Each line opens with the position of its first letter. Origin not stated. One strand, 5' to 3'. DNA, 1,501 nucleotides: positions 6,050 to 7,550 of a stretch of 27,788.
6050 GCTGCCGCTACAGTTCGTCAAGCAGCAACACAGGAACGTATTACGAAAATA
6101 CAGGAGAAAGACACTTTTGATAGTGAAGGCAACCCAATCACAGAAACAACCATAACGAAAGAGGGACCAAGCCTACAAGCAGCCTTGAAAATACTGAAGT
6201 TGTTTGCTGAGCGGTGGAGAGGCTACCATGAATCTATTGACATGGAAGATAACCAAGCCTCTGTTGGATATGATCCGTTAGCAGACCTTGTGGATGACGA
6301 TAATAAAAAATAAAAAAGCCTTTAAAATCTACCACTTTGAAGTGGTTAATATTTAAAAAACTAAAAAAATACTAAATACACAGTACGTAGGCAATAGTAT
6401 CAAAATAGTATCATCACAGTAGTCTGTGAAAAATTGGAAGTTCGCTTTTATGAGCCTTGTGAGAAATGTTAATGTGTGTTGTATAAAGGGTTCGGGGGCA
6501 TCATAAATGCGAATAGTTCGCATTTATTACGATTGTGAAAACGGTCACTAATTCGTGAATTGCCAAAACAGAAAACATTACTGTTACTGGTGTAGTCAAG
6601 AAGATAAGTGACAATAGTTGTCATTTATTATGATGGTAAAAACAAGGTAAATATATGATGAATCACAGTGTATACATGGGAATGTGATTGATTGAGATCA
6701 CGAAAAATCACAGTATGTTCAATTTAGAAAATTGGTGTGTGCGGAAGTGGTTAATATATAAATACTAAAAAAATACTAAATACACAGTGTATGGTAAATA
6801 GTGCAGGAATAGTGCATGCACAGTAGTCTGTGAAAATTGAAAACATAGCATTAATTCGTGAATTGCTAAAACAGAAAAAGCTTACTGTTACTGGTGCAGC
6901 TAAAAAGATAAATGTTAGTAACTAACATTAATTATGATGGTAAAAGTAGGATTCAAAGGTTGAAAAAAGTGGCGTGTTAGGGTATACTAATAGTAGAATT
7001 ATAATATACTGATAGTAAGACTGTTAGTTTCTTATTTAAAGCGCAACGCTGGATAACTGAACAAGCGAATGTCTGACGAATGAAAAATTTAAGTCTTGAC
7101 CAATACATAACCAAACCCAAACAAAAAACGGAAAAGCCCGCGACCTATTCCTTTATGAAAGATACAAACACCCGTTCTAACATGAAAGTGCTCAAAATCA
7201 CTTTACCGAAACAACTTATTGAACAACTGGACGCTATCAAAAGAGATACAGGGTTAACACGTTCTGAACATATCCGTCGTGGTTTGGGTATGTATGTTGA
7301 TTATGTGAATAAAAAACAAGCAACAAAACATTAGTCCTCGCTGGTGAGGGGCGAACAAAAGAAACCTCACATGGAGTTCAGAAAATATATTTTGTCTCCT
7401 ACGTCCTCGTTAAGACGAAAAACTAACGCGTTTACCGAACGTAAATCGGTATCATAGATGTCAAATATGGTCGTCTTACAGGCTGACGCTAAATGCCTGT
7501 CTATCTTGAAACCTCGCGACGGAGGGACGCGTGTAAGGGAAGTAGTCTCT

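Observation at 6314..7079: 766-bp non-coding block with an imperfect duplication and three hairpin modules whose stems covary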

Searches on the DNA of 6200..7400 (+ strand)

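Call 9: search_dna_similar(query=window:6200-7400:+, collection=phages, mode=distant)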
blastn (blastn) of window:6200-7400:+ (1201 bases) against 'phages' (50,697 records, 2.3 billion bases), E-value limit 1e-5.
No match.

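Call 43: search_rna_families(source=window, start=6200, end=7200, threshold=evalue, max_evalue=10)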
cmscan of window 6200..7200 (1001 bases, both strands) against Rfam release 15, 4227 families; matches with E-value up to 10: 6.
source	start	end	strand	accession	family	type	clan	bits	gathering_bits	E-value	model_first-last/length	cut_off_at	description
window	6646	6743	+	RF00358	snoZ101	Gene; snRNA; snoRNA; CD-box;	CL00057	16.9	44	7.9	1-96/96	no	Small nucleolar RNA Z101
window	6993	7062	+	RF00268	snoZ7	Gene; snRNA; snoRNA; CD-box;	CL00057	16.6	43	7.1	1-78/78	no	Small nucleolar RNA snoZ7/snoR77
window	6336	6370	+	RF00522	PreQ1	Cis-reg; riboswitch;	-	16.3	39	2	1-45/45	no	PreQ1 (pre queuosine) riboswitch aptamer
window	6375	6422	-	RF00070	SNORD29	Gene; snRNA; snoRNA; CD-box;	CL00051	15.8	48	5.7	1-65/65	no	Small nucleolar RNA SNORD29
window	6318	6440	+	RF02881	MH_s25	Gene; sRNA;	-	14.3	114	7.2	1-207/207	no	Mesorhizobail RNA 25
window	6695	6830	+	RF01295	SCARNA7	Gene; snRNA; snoRNA; scaRNA;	-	12.3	65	1.4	1-330/330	no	Small Cajal body-specific RNA 7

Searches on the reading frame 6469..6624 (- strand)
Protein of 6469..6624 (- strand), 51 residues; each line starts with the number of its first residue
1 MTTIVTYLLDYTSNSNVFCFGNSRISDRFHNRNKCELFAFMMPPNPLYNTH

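Call 22: search_protein_families(library=pfam, proteins=[window:6469-6624:-], max_evalue=10)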
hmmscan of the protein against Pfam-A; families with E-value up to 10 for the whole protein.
window:6469-6624:- (51 aa): 1 family
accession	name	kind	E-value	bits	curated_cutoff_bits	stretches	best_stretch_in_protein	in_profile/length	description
PF05357.18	Phage_Coat_A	-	0.13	12.5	20.8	1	13-35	34-52/63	Phage Coat Protein A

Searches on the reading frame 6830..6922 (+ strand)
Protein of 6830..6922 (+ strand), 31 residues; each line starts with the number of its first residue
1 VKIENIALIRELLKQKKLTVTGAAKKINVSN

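Call 22: search_protein_families(library=pfam, proteins=[window:6830-6922:+], max_evalue=10)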
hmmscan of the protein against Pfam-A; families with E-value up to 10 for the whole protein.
seq(31 aa): 1 family
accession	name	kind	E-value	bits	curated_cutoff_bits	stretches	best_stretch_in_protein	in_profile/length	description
PF01381.28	HTH_3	-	0.017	15.6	23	1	9-30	1-22/55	Helix-turn-helix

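Call 76: search_protein_families(library=pfam, proteins=[window:6830-6922:+], max_evalue=10)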
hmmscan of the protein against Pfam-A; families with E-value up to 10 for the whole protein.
seq(31 aa): 1 family
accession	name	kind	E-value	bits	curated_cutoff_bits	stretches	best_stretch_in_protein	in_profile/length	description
PF01381.28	HTH_3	-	0.017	15.6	23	1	9-30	1-22/55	Helix-turn-helix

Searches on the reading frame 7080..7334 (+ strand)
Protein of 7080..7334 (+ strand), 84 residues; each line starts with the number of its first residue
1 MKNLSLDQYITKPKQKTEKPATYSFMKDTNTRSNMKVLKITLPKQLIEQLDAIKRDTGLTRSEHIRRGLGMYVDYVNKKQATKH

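Call 6: search_protein_families(library=pfam, proteins=[window:7080-7334:+], max_evalue=0.01)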
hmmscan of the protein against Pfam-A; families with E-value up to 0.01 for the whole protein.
window:7080-7334:+ (84 aa): 2 families
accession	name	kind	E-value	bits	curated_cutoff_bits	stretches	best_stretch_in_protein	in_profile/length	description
PF01402.27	RHH_1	-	2.8e-08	33.8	20.5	1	38-73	2-37/39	Ribbon-helix-helix protein, copG family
PF15919.11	HicB_lk_antitox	-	0.0075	16.9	27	1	31-66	85-120/123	HicB_like antitoxin of bacterial toxin-antitoxin system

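Call 13: find_encoding_contigs(protein=window:7080-7334:+, flank=6000, max_places=10)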
Protein window:7080-7334:+ (84 aa): 17 contigs read that carry it; 4 places shown.
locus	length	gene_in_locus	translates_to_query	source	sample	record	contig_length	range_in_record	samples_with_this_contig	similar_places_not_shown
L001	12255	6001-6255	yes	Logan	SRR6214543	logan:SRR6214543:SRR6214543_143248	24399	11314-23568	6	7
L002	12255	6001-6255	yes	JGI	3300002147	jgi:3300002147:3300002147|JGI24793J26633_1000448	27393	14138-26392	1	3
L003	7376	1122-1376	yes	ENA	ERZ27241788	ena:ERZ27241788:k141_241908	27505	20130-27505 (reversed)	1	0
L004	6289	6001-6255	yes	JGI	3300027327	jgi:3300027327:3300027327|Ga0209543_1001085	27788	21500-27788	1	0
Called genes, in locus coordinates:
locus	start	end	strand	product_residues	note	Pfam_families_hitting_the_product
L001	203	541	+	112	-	-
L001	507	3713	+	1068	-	PF08800:BT4734-like_N, PF08707:PriCT_2, PF19610:DUF6115 (faint), PF13384:HTH_23 (faint)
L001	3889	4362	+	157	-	-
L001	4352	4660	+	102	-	-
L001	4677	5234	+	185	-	PF13936:HTH_38 (faint)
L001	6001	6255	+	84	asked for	PF01402:RHH_1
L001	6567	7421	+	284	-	-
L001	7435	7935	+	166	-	-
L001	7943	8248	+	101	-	-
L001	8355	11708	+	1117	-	PF20155:TMP_3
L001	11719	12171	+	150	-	-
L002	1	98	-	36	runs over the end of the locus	-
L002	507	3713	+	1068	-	PF08800:BT4734-like_N, PF08707:PriCT_2, PF19610:DUF6115 (faint), PF13384:HTH_23 (faint)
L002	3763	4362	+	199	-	-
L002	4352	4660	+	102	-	-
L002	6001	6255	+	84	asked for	PF01402:RHH_1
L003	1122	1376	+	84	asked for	PF01402:RHH_1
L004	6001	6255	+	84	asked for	PF01402:RHH_1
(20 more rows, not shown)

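Call 18: find_homologous_proteins(query=window:7080-7334:+)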
Query window:7080-7334:+ (84 aa): 1 proteins with E <= 0.001 among 1 candidates.
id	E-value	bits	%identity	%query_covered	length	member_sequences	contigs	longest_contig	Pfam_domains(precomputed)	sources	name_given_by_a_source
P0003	1.8e-47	176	100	100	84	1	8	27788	PF01402.28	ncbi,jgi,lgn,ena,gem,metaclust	metaclust:\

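Call 19: search_protein_families(library=phrogs, proteins=[window:7080-7334:+], max_evalue=0.01)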
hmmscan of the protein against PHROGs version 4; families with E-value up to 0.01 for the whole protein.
window:7080-7334:+ (84 aa): 4 families
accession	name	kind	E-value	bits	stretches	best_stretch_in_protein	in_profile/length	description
phrog_876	-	transcription regulation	6.3e-08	33.4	1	10-82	42-114/239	transcriptional repressor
phrog_7325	-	transcription regulation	3e-05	25.2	1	31-80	52-101/151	CopG-like transcriptional repressor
phrog_4738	-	transcription regulation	0.00076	20.2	1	33-66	12-46/59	transcriptional repressor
phrog_12301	-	transcription regulation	0.00079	21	1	32-67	51-86/96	transcriptional regulator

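Call 48: search_protein_families(library=ncbifam, proteins=[window:7080-7334:+], max_evalue=0.01)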
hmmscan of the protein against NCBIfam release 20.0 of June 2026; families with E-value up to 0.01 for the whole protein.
window:7080-7334:+ (84 aa): 3 families
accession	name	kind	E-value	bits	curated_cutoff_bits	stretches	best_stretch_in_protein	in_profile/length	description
NF053762.1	aCcr1_fam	equivalog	7.7e-06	25.7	60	1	43-73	8-38/38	aCcr1 family cell cycle regulator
NF050181.1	TA_anti_VapB_Myco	equivalog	0.0028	18.1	60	1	42-75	9-42/72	type II toxin-antitoxin system VapB family antitoxin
NF002169.0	PRK01002.1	subfamily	0.0038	17.2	111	1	34-75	3-45/141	nickel responsive regulator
